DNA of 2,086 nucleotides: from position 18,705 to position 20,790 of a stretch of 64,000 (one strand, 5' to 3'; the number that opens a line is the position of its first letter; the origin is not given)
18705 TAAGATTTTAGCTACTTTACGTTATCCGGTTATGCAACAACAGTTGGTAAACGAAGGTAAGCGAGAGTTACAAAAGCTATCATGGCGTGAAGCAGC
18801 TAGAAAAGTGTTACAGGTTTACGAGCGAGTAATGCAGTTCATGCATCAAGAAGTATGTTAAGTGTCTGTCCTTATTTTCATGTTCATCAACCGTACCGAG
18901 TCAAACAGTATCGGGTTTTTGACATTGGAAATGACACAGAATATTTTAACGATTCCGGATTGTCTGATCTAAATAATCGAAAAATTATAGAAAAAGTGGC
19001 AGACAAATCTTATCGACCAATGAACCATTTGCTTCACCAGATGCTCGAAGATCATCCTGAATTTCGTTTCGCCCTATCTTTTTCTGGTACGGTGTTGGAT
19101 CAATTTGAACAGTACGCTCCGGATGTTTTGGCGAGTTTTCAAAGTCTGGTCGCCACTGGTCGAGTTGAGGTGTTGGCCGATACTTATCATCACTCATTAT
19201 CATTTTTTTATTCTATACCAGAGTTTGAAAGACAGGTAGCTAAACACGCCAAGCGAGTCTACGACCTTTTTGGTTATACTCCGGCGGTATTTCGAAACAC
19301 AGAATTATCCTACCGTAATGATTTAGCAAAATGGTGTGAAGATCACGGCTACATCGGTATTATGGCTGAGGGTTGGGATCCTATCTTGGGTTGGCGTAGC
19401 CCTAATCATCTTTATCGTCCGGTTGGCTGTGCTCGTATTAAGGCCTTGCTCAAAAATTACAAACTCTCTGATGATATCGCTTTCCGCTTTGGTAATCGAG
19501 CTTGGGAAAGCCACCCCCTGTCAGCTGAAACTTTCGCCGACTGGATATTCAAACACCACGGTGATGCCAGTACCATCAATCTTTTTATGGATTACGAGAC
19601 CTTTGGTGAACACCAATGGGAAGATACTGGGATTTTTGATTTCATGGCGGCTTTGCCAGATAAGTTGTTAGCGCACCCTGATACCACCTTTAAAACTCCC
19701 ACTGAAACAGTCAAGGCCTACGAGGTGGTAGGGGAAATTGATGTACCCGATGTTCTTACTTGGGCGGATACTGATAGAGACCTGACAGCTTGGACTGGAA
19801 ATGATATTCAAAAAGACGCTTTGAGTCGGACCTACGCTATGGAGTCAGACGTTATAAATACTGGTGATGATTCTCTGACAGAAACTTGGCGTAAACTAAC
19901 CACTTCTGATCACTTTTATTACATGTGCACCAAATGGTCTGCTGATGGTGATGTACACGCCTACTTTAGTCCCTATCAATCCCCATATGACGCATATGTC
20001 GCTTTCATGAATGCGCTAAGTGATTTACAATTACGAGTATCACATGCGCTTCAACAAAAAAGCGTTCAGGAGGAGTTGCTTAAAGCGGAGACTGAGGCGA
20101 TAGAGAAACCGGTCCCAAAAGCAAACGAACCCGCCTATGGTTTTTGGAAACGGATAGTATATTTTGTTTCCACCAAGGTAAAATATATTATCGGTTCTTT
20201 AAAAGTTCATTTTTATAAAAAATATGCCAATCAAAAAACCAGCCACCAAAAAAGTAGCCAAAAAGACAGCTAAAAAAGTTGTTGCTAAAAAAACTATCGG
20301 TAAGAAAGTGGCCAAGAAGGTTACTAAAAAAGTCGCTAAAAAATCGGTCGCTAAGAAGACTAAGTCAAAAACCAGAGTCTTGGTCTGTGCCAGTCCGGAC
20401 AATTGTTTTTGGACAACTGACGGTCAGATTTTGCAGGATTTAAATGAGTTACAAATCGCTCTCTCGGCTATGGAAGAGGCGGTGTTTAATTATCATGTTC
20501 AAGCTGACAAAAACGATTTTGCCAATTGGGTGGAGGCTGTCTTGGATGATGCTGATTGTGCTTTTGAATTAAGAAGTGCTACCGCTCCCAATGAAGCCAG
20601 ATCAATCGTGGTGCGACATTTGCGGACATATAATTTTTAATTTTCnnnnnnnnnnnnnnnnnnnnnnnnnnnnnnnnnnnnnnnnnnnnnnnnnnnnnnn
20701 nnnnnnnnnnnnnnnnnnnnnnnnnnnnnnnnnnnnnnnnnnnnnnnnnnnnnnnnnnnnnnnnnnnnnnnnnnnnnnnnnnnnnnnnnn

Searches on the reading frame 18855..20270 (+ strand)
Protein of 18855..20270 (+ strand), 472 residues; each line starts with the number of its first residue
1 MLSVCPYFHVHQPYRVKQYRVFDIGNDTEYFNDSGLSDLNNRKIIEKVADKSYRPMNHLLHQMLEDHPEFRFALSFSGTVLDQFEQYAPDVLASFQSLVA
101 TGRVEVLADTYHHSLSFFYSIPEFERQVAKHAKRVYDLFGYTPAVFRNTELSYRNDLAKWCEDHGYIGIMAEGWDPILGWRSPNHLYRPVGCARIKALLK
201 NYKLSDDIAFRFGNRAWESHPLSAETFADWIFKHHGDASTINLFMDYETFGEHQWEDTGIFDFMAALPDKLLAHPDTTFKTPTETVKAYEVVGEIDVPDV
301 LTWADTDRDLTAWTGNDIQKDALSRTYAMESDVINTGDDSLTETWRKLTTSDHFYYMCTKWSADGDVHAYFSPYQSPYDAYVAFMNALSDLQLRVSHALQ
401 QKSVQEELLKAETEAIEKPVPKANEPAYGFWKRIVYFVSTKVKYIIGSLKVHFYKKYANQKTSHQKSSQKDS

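Call 54: search_protein_families(library=pfam, proteins=[window:18855-20270:+], max_evalue=0.001)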
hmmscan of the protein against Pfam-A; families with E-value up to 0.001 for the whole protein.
window:18855-20270:+ (472 aa): 1 family
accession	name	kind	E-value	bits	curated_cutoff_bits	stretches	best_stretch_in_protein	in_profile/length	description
PF03065.20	Glyco_hydro_57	-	2.3e-62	211.4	21.2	1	7-298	3-291/291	Glycosyl hydrolase family 57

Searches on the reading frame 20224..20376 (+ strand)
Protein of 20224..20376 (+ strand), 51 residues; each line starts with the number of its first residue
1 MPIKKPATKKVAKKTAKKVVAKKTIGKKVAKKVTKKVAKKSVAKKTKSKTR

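Call 43: search_protein_families(library=pfam, proteins=[window:20224-20376:+], max_evalue=10)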
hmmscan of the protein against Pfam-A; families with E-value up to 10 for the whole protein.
window:20224-20376:+ (51 aa): 2 families
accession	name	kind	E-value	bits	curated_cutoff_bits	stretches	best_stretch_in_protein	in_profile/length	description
PF07382.16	HC2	-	0.11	13.1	40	1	4-49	11-61/194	Histone H1-like nucleoprotein HC2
PF00368.23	HMG-CoA_red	-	0.33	10.4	27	1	4-45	198-239/368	Hydroxymethylglutaryl-coenzyme A reductase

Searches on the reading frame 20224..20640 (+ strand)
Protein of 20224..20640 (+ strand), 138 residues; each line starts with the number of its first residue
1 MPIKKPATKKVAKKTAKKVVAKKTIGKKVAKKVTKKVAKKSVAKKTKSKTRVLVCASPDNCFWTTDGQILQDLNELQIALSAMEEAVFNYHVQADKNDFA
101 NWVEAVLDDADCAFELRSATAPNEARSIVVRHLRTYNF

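Call 6: search_protein_families(library=pfam, proteins=[window:20224-20640:+], max_evalue=0.01)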
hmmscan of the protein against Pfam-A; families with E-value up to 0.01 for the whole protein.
window:20224-20640:+ (138 aa): 2 families
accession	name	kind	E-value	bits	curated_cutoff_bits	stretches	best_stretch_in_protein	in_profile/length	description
PF13097.11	CENP-U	-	3.3e-05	24.3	21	1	8-91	42-127/181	CENP-A nucleosome associated complex (NAC) subunit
PF06249.18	EutQ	-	0.0013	19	21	1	13-99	7-100/152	Ethanolamine utilisation protein EutQ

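Call 7: search_protein_families(library=ncbifam, proteins=[window:20224-20640:+], max_evalue=0.01)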
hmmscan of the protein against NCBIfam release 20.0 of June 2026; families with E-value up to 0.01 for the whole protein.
window:20224-20640:+ (138 aa): 1 family
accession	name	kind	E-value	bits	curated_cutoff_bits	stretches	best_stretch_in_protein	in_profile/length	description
NF050153.2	Rv3852_fam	equivalog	0.0021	18.5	100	1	2-51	19-68/145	Rv3852 family protein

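Call 47: find_homologous_proteins(query=window:20224-20637:+, max_evalue=0.001)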
Query window:20224-20637:+ (138 aa): 262 proteins with E <= 0.001 among 6743 candidates; the best 120 are listed.
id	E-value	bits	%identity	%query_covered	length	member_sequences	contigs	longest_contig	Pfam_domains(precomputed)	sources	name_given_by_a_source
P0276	5.2e-82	290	100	100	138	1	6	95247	-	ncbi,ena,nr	ncbi:hypothetical protein KC845_01320 [Candidatus Kaiserbacteria bacterium]|nr:hypothetical protein 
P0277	5.5e-39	151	68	65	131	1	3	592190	-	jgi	jgi:hypothetical protein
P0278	2.4e-38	149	67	63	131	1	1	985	-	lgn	-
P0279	2.7e-38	149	56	76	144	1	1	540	-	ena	-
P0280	6.0e-37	145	55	67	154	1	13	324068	-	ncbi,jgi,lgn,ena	-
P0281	8.0e-37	144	49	60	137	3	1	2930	-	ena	-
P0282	1.4e-36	143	60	64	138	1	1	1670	-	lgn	-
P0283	1.5e-36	143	66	62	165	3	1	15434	-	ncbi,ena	-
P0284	2.6e-36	143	55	64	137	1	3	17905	-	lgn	-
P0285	3.9e-36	142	59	62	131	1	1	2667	-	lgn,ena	-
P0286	7.8e-36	141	56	68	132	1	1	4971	-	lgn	-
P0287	1.5e-35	140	52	66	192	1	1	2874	-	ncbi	-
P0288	2.3e-35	139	57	78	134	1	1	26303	-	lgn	-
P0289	3.3e-35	139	58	62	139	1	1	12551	-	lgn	-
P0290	8.4e-35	138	55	67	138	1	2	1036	-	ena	-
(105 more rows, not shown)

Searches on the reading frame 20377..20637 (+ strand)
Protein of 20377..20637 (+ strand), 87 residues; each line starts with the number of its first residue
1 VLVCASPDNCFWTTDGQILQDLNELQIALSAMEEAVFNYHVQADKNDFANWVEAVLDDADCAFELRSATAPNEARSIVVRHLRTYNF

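Call 30: search_protein_families(library=pfam, proteins=[window:20377-20637:+], max_evalue=10)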
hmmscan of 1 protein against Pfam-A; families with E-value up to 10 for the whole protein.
window:20377-20637:+ (87 aa): 3 families
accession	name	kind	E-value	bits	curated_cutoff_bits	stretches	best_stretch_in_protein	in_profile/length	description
PF19027.5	DUF5752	-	0.012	15.4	23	1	42-67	54-79/208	Family of unknown function (DUF5752)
PF09718.15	Tape_meas_lam_C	-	0.11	13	23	1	26-58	30-61/76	Lambda phage tail tape-measure protein (Tape_meas_lam_C)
PF22346.2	CARDS_D3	-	0.14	12.7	27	1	13-85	28-108/142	ADP-ribosylating toxin CARDS, C-terminal beta-trefoil domain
